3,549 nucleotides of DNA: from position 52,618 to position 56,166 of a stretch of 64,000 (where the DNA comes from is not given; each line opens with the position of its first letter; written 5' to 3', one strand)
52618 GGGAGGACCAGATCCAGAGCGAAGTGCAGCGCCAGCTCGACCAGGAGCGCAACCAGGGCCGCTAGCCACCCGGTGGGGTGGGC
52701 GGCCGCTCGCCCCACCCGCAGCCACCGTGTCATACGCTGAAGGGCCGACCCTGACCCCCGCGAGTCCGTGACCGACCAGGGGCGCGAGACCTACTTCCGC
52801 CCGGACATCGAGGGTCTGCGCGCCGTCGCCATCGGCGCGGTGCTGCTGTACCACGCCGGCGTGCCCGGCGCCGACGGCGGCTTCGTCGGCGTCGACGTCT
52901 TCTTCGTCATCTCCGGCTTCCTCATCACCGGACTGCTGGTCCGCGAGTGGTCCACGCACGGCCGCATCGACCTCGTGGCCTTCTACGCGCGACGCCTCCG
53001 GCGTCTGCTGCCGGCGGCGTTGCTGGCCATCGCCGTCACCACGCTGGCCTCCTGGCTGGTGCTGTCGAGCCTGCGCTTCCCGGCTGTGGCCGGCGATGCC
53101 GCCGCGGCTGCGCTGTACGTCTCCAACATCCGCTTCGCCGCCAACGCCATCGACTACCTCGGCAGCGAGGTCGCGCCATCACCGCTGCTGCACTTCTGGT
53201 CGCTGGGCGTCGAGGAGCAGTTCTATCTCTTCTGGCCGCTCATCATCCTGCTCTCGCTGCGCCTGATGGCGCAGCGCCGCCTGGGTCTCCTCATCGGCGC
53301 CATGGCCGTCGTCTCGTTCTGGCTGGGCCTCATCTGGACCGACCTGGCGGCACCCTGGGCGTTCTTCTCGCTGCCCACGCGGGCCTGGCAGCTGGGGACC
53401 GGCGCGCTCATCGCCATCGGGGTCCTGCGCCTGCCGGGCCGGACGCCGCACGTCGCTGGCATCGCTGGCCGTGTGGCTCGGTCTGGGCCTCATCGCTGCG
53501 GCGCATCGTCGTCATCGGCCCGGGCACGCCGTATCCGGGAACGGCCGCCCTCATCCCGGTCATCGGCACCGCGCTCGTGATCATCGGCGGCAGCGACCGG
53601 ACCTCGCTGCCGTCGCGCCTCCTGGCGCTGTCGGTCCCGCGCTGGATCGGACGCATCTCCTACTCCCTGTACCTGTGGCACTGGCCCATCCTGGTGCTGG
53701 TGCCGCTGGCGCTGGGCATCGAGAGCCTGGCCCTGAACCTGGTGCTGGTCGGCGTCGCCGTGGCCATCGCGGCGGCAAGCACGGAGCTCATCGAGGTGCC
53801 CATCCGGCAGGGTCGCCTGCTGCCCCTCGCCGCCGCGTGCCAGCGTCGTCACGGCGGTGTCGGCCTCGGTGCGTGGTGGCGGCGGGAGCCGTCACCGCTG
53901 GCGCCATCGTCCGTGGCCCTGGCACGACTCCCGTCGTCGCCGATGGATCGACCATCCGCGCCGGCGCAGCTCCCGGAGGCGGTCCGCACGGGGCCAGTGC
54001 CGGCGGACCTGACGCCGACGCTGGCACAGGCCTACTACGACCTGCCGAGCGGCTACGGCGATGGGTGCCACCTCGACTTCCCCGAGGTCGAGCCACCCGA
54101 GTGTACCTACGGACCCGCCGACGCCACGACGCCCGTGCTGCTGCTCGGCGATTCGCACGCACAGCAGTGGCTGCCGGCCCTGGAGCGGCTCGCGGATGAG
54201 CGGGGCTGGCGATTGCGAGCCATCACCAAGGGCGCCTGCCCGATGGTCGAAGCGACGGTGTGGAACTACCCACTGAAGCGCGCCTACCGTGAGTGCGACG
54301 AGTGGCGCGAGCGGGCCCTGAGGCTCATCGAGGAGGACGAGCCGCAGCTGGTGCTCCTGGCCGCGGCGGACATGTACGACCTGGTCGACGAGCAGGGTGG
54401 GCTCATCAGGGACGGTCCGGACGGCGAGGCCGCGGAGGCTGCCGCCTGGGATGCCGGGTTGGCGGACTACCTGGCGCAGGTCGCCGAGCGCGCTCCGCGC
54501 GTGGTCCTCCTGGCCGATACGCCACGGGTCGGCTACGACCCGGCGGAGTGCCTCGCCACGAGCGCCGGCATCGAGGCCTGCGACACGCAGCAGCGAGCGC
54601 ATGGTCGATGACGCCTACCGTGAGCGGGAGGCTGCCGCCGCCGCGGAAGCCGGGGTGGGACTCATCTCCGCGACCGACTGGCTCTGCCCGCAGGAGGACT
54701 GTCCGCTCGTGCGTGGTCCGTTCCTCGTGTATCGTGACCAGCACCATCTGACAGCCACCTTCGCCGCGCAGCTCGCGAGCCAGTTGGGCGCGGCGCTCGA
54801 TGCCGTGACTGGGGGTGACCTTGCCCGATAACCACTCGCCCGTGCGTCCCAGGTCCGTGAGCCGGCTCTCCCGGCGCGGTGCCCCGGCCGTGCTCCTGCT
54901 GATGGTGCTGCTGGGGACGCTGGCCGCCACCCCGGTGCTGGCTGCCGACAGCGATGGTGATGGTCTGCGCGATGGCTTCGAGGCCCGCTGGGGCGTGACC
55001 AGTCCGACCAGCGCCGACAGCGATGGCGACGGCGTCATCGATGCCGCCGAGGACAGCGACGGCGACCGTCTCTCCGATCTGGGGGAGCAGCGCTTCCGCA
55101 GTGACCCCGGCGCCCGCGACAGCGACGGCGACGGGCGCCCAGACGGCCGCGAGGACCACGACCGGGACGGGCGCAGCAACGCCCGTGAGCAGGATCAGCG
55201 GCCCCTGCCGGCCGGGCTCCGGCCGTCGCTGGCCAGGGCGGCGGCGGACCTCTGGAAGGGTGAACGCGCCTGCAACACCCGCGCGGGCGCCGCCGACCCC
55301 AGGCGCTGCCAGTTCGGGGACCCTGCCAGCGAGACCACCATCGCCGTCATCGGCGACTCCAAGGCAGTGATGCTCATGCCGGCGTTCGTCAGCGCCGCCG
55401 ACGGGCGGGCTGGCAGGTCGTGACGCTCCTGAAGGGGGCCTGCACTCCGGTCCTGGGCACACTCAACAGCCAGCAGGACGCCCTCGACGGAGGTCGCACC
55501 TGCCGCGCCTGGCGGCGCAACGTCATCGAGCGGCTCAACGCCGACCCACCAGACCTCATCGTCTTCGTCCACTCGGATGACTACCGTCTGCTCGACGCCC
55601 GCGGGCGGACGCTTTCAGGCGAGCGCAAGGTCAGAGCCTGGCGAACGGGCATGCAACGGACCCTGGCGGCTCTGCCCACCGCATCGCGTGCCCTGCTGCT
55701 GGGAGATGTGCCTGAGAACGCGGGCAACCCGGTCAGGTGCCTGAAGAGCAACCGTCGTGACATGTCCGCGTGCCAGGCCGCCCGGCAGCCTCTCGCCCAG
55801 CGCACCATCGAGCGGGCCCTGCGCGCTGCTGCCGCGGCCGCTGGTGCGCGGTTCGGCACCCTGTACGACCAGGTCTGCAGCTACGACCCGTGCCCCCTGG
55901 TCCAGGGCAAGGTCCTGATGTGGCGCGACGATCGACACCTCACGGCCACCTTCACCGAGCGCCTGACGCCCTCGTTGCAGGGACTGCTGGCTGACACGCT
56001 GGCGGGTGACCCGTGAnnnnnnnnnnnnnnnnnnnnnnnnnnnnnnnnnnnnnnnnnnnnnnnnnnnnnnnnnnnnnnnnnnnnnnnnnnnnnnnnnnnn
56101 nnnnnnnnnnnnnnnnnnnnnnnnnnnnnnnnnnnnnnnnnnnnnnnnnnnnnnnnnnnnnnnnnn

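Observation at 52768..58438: OafA-type O-acetyltransferase followed by three tandem genes for secreted TSP3-repeat / stand-alone SGNH-domain proteins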

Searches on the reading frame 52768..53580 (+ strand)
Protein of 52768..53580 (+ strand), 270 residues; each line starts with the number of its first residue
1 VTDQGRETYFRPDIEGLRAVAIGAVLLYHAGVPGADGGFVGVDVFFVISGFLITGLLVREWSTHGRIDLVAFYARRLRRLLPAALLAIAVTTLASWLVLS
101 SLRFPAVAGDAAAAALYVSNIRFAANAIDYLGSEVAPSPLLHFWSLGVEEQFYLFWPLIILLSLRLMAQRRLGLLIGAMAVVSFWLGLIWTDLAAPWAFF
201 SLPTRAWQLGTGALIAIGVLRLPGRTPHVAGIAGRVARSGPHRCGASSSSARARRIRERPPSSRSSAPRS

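Call 5: search_protein_families(library=pfam, proteins=[window:52768-53580:+], max_evalue=0.01)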
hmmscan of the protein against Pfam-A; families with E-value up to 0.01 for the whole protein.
window:52768-53580:+ (270 aa): 1 family
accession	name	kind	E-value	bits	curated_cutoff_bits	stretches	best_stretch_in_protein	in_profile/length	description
PF01757.29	Acyl_transf_3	-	2.6e-20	73.2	31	1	13-220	3-202/326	Acyltransferase domain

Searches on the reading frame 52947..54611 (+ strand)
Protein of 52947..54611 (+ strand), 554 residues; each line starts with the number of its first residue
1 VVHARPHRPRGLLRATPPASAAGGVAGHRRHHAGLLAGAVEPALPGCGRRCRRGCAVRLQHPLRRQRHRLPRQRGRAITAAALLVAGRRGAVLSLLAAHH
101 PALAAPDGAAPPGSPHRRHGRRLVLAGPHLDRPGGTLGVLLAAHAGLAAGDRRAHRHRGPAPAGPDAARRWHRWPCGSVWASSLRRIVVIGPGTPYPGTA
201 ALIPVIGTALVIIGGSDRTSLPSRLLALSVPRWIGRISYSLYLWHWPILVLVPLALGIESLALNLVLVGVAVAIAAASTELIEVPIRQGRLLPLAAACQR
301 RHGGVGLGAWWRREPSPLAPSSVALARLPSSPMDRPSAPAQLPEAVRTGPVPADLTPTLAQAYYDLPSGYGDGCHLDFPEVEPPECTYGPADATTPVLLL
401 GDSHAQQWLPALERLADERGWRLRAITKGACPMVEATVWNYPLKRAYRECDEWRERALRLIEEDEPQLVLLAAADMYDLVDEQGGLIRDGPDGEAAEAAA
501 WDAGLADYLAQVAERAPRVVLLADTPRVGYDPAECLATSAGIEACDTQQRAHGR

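Call 5: search_protein_families(library=pfam, proteins=[window:52947-54611:+], max_evalue=0.01)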
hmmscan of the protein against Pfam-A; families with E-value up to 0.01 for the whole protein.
window:52947-54611:+ (554 aa): 2 families
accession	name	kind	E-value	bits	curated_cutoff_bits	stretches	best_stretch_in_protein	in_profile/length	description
PF19040.6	SGNH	-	2.4e-23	83.6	27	1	374-546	2-173/248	SGNH domain (fused to AT3 domains)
PF01757.29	Acyl_transf_3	-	1.1e-06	28.4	31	1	202-275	245-321/326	Acyltransferase domain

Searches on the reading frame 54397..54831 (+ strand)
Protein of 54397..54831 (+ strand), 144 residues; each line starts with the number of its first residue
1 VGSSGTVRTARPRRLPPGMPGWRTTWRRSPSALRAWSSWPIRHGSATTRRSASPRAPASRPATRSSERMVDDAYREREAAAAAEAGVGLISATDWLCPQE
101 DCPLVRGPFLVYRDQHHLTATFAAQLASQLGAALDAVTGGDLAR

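Call 5: search_protein_families(library=pfam, proteins=[window:54397-54831:+], max_evalue=0.01)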
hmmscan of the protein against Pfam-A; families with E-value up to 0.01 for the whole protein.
window:54397-54831:+ (144 aa): 1 family
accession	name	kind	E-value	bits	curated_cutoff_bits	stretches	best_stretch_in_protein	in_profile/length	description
PF19040.6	SGNH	-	4.3e-09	36.9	27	1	49-130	163-246/248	SGNH domain (fused to AT3 domains)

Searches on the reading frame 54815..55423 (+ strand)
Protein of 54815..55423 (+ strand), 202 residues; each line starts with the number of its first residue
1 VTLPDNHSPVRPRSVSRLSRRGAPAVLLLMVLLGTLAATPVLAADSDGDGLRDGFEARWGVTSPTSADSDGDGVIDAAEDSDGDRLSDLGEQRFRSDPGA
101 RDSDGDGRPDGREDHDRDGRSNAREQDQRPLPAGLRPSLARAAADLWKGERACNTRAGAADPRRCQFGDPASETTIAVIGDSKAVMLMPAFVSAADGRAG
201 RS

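Call 5: search_protein_families(library=pfam, proteins=[window:54815-55423:+], max_evalue=0.01)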
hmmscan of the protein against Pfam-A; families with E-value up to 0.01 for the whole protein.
window:54815-55423:+ (202 aa): 2 families
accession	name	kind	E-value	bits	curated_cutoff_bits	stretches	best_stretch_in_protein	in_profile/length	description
PF19040.6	SGNH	-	0.00029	21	27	1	153-198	2-48/248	SGNH domain (fused to AT3 domains)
PF18884.5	TSP3_bac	-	0.0027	17.9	25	1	45-57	1-13/22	Bacterial TSP3 repeat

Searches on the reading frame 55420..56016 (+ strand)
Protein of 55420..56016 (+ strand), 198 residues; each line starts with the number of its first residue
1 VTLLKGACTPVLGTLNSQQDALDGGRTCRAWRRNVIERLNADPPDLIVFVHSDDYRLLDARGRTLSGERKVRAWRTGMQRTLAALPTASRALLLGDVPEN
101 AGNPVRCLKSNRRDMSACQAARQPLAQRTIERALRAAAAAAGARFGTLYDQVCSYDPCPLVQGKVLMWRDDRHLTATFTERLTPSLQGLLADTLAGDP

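Call 5: search_protein_families(library=pfam, proteins=[window:55420-56016:+], max_evalue=0.01)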
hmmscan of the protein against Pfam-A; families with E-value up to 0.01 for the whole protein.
window:55420-56016:+ (198 aa): 1 family
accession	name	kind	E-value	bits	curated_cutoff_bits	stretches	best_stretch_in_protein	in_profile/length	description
PF19040.6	SGNH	-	4.3e-16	59.8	27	1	5-184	57-244/248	SGNH domain (fused to AT3 domains)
